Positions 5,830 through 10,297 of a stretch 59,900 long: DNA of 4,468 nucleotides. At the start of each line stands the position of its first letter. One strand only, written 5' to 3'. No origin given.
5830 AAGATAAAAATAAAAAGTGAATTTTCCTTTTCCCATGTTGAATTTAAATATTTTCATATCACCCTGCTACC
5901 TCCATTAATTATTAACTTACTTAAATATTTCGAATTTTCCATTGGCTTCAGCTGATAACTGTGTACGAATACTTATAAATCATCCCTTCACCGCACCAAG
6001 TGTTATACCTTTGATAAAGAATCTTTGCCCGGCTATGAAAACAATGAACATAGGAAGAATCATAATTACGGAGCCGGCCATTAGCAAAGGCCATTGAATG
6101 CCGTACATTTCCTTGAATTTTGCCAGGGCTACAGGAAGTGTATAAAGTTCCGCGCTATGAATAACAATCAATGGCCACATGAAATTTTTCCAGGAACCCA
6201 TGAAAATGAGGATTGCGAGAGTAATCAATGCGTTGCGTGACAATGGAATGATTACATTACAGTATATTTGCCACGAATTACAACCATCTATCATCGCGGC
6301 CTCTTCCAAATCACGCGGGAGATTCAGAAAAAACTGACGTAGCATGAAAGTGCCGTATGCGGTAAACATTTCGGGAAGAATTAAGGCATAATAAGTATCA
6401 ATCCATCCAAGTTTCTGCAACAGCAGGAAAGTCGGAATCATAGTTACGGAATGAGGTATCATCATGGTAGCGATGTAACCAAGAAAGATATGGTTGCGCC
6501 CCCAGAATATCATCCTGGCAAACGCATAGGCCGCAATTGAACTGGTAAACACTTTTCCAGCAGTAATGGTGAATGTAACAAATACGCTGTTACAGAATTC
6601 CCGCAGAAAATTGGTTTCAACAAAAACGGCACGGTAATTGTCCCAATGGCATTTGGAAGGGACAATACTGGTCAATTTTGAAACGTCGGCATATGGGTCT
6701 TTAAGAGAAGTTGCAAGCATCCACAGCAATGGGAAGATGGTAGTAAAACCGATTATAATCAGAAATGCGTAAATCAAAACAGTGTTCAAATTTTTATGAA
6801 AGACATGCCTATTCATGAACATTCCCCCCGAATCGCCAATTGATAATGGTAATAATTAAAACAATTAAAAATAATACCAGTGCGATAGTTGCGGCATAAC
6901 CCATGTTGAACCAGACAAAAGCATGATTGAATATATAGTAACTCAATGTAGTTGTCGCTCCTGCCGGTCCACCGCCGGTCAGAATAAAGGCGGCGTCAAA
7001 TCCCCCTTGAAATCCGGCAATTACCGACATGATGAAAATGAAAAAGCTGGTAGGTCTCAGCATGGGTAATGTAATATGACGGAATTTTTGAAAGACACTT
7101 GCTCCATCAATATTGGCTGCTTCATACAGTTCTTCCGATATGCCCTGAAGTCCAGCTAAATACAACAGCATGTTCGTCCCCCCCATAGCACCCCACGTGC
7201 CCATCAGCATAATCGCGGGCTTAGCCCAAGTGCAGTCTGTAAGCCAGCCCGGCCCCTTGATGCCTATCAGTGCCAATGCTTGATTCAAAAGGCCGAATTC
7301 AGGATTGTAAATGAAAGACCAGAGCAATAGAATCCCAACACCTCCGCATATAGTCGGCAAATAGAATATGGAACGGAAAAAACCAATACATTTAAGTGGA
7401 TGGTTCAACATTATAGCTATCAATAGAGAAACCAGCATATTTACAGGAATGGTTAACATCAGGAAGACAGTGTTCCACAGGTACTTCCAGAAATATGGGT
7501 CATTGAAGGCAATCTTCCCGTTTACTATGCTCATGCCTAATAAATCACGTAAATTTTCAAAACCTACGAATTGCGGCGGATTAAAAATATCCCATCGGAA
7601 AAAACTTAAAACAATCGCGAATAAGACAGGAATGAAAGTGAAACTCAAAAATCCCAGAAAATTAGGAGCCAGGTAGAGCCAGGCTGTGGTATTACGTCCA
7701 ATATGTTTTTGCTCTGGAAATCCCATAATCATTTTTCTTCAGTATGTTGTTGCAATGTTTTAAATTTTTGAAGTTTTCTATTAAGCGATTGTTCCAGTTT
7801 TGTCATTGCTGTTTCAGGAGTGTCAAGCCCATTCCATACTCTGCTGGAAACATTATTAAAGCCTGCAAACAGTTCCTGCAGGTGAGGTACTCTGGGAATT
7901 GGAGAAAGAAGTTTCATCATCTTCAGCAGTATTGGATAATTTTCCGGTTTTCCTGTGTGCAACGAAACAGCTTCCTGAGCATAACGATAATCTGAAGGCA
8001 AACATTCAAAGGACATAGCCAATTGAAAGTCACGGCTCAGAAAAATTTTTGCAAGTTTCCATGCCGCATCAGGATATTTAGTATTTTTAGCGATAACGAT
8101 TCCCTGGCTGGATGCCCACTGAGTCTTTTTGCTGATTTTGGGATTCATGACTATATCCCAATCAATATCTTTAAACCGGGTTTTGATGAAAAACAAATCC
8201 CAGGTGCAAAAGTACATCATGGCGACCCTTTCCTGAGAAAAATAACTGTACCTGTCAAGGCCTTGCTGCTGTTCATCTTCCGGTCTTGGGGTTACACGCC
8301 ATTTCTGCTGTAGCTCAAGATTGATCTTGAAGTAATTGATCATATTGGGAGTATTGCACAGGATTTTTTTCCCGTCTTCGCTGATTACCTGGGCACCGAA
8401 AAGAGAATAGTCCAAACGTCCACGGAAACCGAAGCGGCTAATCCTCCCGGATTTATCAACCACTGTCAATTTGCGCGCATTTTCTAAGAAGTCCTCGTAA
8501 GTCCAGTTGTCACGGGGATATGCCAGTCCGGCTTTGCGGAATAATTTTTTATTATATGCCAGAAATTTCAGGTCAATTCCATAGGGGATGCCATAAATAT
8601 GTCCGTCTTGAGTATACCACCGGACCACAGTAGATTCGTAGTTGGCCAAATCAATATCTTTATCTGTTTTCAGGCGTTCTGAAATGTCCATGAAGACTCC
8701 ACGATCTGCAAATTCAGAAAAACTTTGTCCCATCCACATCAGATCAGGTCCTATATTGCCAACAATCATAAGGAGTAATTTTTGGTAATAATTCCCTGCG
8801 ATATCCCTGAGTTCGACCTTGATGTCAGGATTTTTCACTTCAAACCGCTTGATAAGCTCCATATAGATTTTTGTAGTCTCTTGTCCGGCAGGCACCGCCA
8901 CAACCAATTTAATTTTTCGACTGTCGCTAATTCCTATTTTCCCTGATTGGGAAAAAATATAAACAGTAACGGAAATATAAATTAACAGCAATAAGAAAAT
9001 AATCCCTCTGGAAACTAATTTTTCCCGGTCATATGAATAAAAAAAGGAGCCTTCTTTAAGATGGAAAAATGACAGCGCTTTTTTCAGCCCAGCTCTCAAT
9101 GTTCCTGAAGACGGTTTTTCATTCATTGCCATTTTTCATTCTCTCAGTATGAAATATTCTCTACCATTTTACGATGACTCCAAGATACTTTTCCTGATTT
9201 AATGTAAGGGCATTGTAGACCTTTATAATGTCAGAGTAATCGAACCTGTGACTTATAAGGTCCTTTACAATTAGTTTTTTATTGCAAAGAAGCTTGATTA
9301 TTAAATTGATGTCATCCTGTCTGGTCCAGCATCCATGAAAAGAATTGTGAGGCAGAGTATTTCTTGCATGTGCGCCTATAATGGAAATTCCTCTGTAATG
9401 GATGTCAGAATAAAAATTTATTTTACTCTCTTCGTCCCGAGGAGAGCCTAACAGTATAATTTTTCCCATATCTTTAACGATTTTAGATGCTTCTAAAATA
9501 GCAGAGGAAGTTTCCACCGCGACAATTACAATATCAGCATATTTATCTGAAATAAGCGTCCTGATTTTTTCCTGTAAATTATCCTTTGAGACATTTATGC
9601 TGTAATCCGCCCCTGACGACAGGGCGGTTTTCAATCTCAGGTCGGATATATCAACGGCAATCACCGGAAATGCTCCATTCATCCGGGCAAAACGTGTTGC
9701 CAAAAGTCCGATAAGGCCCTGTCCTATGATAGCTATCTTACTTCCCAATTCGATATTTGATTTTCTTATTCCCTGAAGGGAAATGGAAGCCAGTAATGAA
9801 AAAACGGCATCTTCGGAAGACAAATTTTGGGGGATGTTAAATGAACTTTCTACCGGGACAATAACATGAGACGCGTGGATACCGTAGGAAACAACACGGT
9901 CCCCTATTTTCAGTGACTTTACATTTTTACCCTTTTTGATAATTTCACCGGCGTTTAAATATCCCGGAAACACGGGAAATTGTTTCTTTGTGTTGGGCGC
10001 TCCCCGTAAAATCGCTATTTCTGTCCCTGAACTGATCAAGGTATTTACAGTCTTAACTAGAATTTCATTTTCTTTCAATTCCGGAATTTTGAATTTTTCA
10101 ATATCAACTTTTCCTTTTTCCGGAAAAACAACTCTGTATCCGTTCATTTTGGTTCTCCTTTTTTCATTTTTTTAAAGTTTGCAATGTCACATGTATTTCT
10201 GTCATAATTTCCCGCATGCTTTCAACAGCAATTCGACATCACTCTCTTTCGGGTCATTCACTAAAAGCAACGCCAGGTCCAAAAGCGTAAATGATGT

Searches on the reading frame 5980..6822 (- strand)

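Call 90: search_protein_families(library=pfam, proteins=[window:5980-6822:-], max_evalue=0.01)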
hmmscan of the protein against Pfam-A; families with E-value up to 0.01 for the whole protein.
window:5980-6822:- (280 aa): 1 family
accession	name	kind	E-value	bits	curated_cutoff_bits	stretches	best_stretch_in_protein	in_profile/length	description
PF00528.27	BPD_transp_1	-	7.6e-19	68.6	26.4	1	95-269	6-178/184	Binding-protein-dependent transport system inner membrane component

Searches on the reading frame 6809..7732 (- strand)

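Call 90: search_protein_families(library=pfam, proteins=[window:6809-7732:-], max_evalue=0.01)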
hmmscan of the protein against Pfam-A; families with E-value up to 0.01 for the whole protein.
window:6809-7732:- (307 aa): 1 family
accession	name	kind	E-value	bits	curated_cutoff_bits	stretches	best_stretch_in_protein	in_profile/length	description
PF00528.27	BPD_transp_1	-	2.6e-11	44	26.4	1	91-297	26-174/184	Binding-protein-dependent transport system inner membrane component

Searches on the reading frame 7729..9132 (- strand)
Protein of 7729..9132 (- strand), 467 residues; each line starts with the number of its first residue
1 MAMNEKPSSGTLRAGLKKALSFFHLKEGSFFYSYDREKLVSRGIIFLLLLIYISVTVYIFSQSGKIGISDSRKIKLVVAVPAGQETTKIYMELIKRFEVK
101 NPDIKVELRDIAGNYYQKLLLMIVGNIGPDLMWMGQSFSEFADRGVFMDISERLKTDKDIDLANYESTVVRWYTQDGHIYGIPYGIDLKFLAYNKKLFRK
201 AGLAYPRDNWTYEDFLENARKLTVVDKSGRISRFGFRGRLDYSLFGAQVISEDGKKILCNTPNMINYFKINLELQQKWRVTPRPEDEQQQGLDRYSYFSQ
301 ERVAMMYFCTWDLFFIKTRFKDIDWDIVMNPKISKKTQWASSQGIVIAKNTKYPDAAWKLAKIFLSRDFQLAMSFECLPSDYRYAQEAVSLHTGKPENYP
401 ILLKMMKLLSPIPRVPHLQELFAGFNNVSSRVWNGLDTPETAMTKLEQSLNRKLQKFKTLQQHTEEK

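Call 90: search_protein_families(library=pfam, proteins=[window:7729-9132:-], max_evalue=0.01)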
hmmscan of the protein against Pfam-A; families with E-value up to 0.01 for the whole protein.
window:7729-9132:- (467 aa): 2 families
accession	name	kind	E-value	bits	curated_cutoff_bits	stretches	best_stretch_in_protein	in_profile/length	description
PF01547.30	SBP_bac_1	-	2.6e-34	120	26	1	86-367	4-303/307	Bacterial extracellular solute-binding protein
PF13416.11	SBP_bac_8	-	6.2e-23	82.4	27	1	92-374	1-253/279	Bacterial extracellular solute-binding protein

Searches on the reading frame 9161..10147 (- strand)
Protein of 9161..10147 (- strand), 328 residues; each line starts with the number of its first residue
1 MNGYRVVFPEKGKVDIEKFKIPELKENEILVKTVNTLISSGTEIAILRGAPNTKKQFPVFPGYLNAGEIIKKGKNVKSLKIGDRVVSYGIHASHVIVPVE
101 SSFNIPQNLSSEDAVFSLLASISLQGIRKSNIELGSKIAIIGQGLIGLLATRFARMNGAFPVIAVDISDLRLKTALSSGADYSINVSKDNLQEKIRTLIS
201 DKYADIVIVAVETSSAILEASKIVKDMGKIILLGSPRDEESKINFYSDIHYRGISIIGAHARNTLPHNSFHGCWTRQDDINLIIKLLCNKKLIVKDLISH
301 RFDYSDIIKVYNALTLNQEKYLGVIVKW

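Call 73: search_protein_families(library=pfam, proteins=[window:9161-10147:-], max_evalue=0.001)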
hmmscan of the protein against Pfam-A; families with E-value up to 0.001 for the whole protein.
window:9161-10147:- (328 aa): 3 families
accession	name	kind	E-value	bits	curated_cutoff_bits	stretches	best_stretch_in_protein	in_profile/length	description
PF00107.32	ADH_zinc_N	-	5e-20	72.2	31.8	1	146-267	2-117/129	Zinc-binding dehydrogenase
PF08240.17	ADH_N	-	2e-06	28.5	23.5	1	26-87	2-62/104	Alcohol dehydrogenase GroES-like domain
PF01262.27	AlaDh_PNT_C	-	0.00084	19.3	23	0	135-216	28-105/214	Alanine dehydrogenase/PNT, C-terminal domain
